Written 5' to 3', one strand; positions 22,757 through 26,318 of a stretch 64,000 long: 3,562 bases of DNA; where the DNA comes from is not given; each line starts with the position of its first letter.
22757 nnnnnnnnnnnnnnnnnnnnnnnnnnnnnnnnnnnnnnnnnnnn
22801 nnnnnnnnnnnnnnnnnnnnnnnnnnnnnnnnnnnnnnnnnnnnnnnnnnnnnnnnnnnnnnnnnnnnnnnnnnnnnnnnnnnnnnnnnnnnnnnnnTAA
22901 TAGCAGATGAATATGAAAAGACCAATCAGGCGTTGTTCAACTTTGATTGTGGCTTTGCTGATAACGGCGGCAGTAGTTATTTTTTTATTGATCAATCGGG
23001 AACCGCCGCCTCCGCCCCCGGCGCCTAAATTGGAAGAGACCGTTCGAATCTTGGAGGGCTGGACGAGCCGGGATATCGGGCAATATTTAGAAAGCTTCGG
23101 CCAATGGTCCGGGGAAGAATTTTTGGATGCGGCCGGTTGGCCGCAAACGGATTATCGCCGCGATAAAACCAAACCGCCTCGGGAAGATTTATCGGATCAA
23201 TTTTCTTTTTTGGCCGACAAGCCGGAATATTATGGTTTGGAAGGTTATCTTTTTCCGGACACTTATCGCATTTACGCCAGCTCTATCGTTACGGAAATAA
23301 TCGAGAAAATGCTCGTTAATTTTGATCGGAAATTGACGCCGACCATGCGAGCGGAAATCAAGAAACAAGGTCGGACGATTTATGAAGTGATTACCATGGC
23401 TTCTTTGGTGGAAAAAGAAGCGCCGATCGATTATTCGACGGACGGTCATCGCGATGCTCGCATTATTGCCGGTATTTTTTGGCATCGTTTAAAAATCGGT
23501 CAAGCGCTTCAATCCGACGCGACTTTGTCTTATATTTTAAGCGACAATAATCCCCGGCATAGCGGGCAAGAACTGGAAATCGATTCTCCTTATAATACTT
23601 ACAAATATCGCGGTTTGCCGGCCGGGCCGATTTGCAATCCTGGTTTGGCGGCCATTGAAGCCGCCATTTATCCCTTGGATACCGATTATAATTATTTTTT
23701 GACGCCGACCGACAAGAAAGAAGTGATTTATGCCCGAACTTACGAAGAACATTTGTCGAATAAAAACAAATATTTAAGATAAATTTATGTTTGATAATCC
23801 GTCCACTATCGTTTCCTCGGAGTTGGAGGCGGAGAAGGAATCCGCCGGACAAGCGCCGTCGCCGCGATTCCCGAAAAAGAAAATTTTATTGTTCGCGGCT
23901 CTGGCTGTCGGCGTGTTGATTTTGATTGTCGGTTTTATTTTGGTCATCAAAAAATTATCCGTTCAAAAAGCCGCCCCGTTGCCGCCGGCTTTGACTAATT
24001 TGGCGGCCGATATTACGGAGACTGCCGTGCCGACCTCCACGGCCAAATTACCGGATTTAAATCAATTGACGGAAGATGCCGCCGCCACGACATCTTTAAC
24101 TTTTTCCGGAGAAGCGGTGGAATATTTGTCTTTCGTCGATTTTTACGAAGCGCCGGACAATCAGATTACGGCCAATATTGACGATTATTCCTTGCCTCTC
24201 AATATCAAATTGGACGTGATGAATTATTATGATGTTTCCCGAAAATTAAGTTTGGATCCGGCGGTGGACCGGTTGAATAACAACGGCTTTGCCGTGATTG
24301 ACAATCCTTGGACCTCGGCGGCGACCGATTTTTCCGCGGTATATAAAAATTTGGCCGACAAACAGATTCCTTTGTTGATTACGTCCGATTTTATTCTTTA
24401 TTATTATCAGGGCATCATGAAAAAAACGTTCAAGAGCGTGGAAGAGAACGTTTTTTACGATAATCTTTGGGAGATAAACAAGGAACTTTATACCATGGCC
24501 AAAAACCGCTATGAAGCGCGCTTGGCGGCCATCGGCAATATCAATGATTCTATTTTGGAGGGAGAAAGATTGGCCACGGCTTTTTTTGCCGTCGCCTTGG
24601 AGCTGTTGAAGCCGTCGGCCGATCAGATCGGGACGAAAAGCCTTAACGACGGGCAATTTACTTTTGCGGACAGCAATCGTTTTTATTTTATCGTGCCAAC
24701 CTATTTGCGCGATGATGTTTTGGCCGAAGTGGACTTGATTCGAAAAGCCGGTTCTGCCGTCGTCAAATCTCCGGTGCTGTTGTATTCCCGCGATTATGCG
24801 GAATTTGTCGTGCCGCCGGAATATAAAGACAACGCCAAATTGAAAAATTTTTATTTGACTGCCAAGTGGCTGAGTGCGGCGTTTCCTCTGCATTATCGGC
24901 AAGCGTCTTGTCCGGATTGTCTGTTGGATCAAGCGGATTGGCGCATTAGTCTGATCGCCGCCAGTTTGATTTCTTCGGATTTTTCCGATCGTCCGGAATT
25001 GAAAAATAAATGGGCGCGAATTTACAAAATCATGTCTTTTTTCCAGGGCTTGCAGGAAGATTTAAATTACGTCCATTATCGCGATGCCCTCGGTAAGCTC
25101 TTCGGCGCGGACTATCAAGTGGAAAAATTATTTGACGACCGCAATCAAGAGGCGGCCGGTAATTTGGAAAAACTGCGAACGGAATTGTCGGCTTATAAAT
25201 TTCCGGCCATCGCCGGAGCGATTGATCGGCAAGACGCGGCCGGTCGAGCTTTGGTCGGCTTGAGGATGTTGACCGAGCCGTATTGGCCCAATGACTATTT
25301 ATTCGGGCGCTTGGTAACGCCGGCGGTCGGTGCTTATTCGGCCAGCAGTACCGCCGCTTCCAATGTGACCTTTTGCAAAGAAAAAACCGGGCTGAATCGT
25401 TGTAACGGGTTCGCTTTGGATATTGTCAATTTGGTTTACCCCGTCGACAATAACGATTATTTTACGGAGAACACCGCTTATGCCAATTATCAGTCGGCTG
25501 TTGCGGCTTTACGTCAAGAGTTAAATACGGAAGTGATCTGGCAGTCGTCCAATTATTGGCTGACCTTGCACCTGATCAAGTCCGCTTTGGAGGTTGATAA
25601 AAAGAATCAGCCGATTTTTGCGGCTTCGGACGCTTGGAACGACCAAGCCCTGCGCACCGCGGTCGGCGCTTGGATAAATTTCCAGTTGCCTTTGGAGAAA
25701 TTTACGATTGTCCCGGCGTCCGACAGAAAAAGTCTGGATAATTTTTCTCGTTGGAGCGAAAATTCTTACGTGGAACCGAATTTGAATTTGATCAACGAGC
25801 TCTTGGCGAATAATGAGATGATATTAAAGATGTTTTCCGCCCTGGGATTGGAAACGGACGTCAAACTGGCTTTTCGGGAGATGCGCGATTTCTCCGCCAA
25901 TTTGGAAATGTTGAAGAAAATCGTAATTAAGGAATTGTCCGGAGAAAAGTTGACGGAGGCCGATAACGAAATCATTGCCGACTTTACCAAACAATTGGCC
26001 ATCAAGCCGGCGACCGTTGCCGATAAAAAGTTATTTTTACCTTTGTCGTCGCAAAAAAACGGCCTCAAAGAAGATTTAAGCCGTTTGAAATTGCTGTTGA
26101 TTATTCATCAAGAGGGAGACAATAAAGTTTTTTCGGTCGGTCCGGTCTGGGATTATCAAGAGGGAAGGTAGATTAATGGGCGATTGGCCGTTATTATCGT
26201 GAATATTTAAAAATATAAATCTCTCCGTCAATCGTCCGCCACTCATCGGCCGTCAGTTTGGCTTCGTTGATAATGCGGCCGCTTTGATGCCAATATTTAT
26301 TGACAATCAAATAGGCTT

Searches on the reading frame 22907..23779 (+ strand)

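Call 42: search_protein_families(library=pfam, proteins=[window:22907-23779:+], max_evalue=0.00001)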
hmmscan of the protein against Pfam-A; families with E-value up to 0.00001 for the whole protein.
window:22907-23779:+ (291 aa): 1 family
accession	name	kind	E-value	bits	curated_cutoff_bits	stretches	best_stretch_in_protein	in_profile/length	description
PF02618.21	YceG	-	2.3e-59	201.6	32.4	1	44-288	69-275/275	YceG-like family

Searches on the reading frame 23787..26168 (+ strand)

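Call 42: search_protein_families(library=pfam, proteins=[window:23787-26168:+], max_evalue=0.00001)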
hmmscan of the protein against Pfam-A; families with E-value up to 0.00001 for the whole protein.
window:23787-26168:+ (794 aa): 1 family
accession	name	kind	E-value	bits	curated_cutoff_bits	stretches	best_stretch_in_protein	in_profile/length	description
PF11369.13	DUF3160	-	1.2e-63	216.1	25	1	160-739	5-532/632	Protein of unknown function (DUF3160)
